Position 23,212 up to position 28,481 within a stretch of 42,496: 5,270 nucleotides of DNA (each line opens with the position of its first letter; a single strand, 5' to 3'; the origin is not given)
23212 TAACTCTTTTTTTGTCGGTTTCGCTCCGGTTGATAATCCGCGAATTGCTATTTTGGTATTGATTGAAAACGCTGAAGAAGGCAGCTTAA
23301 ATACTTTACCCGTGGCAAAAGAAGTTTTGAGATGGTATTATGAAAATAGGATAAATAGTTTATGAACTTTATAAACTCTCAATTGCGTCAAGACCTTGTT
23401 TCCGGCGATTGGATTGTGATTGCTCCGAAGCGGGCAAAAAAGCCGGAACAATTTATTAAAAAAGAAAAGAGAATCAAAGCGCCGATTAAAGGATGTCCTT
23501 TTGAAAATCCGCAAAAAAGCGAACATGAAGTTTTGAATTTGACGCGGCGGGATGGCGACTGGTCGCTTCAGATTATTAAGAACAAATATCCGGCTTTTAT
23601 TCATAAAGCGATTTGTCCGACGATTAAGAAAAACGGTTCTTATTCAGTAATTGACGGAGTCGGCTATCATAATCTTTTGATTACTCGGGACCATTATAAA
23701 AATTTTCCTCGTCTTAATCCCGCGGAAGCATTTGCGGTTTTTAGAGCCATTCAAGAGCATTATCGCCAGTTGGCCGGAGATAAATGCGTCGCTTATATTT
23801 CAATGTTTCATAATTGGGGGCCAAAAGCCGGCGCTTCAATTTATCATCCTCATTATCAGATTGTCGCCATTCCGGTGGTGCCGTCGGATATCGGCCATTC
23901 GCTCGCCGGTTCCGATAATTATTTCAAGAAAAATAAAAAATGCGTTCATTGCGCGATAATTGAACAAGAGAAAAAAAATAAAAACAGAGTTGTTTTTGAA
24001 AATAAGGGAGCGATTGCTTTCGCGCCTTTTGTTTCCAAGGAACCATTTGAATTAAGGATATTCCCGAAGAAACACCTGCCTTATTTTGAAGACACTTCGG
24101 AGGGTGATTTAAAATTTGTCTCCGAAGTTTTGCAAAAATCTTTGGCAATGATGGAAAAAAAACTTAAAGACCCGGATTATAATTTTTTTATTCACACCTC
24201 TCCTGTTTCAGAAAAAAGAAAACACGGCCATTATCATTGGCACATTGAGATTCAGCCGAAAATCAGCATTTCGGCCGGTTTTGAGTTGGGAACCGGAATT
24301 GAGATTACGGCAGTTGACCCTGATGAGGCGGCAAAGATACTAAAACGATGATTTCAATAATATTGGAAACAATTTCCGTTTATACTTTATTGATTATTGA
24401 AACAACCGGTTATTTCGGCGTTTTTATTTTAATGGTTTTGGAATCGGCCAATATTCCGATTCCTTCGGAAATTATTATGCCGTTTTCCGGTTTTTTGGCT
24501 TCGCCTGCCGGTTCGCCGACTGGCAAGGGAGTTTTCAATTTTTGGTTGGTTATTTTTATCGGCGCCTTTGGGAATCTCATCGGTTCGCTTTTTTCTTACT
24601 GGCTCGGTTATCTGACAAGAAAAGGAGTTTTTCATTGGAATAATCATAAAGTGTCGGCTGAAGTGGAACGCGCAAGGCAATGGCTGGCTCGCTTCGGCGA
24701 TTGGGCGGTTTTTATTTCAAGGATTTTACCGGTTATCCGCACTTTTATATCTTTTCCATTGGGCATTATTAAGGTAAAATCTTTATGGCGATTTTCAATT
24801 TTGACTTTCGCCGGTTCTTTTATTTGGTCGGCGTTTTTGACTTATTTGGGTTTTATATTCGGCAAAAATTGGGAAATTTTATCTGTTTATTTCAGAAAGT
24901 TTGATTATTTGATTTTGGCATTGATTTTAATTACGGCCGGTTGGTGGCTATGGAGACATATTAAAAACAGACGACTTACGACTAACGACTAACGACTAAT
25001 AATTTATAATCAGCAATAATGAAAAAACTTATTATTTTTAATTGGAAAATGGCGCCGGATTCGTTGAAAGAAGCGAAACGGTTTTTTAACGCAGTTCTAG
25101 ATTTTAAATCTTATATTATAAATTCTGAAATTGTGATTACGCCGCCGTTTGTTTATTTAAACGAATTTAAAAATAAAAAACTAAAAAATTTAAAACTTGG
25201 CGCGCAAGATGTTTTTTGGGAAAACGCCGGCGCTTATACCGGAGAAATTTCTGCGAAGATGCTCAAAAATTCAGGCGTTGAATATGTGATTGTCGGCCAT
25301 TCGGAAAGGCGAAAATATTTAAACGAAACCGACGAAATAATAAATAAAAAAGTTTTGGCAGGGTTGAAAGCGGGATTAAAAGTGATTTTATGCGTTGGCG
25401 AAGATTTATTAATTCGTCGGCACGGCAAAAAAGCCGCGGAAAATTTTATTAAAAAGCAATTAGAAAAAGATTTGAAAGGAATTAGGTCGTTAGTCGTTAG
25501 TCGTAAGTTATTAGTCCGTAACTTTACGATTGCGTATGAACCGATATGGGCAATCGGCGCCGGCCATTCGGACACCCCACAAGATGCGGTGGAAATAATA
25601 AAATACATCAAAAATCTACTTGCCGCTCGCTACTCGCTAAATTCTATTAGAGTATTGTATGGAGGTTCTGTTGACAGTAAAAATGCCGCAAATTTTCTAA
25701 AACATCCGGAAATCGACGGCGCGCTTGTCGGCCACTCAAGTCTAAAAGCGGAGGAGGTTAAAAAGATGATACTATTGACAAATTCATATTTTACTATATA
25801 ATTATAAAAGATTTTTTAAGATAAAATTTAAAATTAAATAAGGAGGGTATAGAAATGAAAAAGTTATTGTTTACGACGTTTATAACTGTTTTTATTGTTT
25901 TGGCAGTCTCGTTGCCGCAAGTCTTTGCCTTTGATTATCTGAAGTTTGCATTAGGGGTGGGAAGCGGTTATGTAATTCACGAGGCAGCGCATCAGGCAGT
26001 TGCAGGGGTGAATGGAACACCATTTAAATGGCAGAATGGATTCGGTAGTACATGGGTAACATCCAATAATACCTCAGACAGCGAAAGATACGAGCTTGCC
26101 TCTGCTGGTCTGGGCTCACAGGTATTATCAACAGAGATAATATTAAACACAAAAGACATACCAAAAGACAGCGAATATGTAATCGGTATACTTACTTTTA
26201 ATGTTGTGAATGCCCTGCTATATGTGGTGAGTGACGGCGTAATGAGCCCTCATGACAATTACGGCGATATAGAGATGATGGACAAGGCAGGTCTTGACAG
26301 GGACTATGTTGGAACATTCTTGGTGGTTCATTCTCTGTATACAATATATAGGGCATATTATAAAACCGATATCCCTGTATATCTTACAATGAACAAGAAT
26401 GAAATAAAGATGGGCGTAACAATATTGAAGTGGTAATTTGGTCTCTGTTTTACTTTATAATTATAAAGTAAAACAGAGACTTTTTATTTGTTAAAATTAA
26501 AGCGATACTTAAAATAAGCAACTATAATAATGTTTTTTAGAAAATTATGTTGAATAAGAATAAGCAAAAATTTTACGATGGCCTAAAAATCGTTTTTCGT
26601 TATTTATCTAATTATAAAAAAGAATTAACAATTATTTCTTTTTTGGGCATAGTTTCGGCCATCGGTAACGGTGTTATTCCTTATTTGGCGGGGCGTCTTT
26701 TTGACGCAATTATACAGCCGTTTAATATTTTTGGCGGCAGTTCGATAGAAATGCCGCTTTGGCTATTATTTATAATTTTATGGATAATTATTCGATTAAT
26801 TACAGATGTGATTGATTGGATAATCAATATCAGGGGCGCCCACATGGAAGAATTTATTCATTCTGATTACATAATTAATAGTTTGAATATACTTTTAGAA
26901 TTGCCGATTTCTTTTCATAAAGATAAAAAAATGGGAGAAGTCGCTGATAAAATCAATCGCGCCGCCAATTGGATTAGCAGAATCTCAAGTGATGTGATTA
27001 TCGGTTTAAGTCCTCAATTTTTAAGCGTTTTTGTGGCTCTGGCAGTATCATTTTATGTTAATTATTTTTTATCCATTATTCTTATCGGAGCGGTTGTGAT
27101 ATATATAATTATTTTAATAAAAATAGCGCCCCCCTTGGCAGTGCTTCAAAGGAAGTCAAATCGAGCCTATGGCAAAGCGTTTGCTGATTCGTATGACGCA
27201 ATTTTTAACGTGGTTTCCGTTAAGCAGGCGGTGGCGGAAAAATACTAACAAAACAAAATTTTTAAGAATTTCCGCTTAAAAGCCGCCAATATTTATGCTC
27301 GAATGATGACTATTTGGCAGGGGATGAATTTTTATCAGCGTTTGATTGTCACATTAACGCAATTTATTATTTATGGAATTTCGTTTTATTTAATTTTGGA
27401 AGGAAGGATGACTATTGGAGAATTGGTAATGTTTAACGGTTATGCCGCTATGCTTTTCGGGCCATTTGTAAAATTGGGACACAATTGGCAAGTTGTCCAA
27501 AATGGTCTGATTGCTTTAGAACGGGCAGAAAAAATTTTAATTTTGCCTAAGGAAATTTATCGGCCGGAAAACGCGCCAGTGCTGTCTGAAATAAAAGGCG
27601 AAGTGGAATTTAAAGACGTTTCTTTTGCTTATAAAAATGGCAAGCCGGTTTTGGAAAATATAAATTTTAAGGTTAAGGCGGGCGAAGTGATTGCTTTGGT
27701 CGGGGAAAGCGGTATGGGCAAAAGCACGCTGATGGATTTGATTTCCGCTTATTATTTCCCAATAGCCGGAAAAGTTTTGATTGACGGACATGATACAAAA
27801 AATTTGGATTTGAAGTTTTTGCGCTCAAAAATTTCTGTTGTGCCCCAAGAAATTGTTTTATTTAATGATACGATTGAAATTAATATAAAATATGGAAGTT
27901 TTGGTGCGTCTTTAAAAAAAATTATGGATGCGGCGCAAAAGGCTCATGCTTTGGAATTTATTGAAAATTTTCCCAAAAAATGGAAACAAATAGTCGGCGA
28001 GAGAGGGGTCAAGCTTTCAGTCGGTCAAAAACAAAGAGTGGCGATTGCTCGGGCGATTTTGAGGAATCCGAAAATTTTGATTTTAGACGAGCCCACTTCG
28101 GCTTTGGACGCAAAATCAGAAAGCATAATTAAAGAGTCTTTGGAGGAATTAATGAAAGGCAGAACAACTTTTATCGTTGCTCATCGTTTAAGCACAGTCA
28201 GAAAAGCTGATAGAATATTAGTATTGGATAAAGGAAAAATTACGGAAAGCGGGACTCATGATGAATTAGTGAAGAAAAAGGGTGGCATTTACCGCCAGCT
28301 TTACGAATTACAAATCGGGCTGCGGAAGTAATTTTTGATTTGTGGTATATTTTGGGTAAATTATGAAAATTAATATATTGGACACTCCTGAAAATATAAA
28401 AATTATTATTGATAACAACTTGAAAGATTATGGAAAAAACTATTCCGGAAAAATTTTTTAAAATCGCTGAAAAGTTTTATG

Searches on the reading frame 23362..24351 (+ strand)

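Call 57: search_protein_families(library=pfam, proteins=[window:23362-24351:+], max_evalue=0.001)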
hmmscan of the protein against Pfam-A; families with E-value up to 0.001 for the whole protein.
window:23362-24351:+ (329 aa): 7 families
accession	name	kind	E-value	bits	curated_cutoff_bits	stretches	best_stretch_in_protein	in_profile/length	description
PF16268.10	DUF4921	-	1e-15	58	28.5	1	128-323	205-389/425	Domain of unknown function (DUF4921)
PF01230.28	HIT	-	4.7e-12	46.8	21.5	1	204-295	2-92/98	HIT domain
PF11969.13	DcpS_C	-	9.4e-12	45.8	24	1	193-292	1-98/114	Scavenger mRNA decapping enzyme C-term binding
PF01087.27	GalP_UDP_transf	-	1.8e-06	28.9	22.1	1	7-174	13-184/184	Galactose-1-phosphate uridyl transferase, N-terminal domain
PF02744.22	GalP_UDP_tr_C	-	4.9e-06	26.8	29.2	1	185-298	6-120/165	Galactose-1-phosphate uridyl transferase, C-terminal domain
PF16285.10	DUF4931_N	-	2.2e-05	25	24.1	1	127-170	78-121/124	Domain of unknown function (DUF4931) N-terminal domain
PF19327.4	Ap4A_phos_N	-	3.2e-05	23.9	23.1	1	100-176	101-166/177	Ap4A phosphorylase N-terminal domain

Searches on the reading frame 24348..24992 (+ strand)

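Call 57: search_protein_families(library=pfam, proteins=[window:24348-24992:+], max_evalue=0.001)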
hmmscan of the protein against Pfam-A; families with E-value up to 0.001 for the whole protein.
window:24348-24992:+ (214 aa): 1 family
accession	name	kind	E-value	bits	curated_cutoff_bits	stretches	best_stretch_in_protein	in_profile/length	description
PF09335.16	VTT_dom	-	6e-19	69.2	33.9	1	39-168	2-121/123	VTT domain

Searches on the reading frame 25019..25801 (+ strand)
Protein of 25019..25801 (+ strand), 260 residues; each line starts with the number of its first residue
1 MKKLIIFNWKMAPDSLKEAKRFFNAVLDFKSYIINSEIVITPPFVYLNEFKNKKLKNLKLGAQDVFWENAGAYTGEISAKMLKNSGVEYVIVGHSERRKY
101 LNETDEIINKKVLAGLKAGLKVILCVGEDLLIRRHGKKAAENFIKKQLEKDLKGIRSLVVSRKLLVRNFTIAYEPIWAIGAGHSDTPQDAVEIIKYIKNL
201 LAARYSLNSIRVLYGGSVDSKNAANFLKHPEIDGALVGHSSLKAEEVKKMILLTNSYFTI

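Call 57: search_protein_families(library=pfam, proteins=[window:25019-25801:+], max_evalue=0.001)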
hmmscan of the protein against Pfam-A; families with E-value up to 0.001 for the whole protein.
window:25019-25801:+ (260 aa): 1 family
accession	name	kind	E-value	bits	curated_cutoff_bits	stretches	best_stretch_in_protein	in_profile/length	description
PF00121.24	TIM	-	1.9e-76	257.3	20.1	1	3-251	1-242/245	Triosephosphate isomerase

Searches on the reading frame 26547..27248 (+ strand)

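Call 57: search_protein_families(library=pfam, proteins=[window:26547-27248:+], max_evalue=0.001)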
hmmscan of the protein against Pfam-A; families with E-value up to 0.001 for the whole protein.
window:26547-27248:+ (233 aa): 1 family
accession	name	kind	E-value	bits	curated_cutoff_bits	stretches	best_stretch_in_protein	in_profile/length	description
PF00664.28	ABC_membrane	-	9.9e-15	55.4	28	1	28-226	2-194/274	ABC transporter transmembrane region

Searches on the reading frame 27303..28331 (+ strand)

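Call 57: search_protein_families(library=pfam, proteins=[window:27303-28331:+], max_evalue=0.001)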
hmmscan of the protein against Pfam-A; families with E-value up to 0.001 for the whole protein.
window:27303-28331:+ (342 aa): 5 families
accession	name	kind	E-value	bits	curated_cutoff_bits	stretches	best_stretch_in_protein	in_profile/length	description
PF00005.33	ABC_tran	-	2.6e-36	125.7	25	1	117-266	1-137/137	ABC transporter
PF02463.25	SMC_N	-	8.6e-07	29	40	1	159-308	64-211/220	RecF/RecN/SMC N terminal domain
PF13304.12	AAA_21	-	5.2e-05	23.9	27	0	239-292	239-295/304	AAA domain, putative AbiEii toxin, Type IV TA system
PF13555.12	AAA_29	-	0.00019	21.5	27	1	123-149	18-44/61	P-loop containing region of AAA domain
PF03193.22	RsgA_GTPase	-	0.00028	21.2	30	1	109-147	87-126/174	RsgA GTPase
